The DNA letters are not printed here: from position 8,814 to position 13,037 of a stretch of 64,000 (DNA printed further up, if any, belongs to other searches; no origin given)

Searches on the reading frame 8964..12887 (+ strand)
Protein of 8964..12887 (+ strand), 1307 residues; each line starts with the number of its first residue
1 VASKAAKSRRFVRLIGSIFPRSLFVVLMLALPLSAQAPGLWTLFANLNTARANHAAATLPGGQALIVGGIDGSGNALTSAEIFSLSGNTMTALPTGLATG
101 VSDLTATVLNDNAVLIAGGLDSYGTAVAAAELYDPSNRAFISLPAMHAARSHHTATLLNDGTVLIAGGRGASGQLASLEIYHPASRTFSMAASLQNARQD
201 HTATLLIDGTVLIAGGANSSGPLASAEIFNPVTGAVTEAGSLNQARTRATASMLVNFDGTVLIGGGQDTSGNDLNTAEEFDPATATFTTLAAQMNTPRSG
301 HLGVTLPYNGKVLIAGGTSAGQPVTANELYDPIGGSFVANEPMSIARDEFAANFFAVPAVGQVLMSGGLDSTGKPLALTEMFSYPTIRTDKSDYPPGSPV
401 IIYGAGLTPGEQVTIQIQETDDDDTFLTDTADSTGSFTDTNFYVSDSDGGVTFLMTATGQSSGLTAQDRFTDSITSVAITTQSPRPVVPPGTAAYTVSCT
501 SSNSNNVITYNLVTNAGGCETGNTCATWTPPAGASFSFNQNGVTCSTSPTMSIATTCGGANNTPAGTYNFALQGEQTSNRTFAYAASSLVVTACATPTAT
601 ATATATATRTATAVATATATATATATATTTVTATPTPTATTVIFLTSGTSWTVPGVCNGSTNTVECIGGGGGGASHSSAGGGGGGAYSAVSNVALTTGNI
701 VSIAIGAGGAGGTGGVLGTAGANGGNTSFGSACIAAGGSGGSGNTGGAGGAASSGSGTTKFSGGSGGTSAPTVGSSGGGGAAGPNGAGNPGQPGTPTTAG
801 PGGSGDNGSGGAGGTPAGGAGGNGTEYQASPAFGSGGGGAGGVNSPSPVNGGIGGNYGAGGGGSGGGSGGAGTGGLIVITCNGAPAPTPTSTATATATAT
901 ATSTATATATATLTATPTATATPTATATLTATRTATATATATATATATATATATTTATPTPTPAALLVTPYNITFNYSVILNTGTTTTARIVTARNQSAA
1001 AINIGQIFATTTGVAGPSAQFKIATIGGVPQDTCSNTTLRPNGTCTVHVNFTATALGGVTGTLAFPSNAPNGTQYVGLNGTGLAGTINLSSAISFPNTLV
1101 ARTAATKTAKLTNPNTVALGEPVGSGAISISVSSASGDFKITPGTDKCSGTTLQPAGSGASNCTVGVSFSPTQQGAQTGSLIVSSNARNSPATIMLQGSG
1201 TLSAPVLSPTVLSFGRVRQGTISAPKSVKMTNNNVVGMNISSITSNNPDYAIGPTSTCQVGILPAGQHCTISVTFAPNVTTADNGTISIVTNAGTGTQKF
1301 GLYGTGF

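Call 107: search_protein_families(library=pfam, proteins=[window:8964-12887:+], max_evalue=0.001)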
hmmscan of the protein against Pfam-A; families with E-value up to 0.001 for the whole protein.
window:8964-12887:+ (1307 aa): 12 families
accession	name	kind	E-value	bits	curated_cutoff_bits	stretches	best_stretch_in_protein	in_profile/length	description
PF13418.12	Kelch_4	-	5e-31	106.8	21.6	2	149-194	1-47/49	Galactose oxidase, central domain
PF13964.12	Kelch_6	-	4.2e-27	93.6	25.3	0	255-298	8-50/50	Kelch motif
PF01344.31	Kelch_1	-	6.3e-26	90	20.1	0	204-242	7-45/46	Kelch motif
PF22073.2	Cep192_D4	-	3.3e-18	66.3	35.5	2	1210-1306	9-111/112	Cep192 domain 4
PF24681.1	Kelch_KLHDC2_KLHL20_DRC7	-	1e-16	61.4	50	1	105-317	3-221/221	KLHDC2/KLHL20/DRC7 Kelch-repeats domain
PF13415.12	Kelch_3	-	1e-16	61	22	1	259-303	2-45/48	Galactose oxidase, central domain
PF24981.1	Beta-prop_ATRN-LZTR1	-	1.4e-10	41.4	50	0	52-172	93-223/289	Attractin/LZTR1 beta-propeller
PF24507.1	Ig_CFAP65_4th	-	8.4e-08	33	27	0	1229-1306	3-76/76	CFAP65, fourth Ig-like domain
PF22544.2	HYDIN_VesB_CFA65-like_Ig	-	2.3e-07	31.4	25.5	0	1207-1304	5-99/100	HYDIN/CFA65/VesB-like, Ig-like domain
PF21722.4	Gly_rich_2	-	3.6e-07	30.9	24.3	1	647-856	3-218/226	Glycine-rich domain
PF15780.11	ASH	-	3.6e-05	24.3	27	1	1208-1294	10-93/98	Abnormal spindle-like microcephaly-assoc'd, ASPM-SPD-2-Hydin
PF07646.21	Kelch_2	-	0.00021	21.5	21.3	0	54-78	4-27/48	Kelch motif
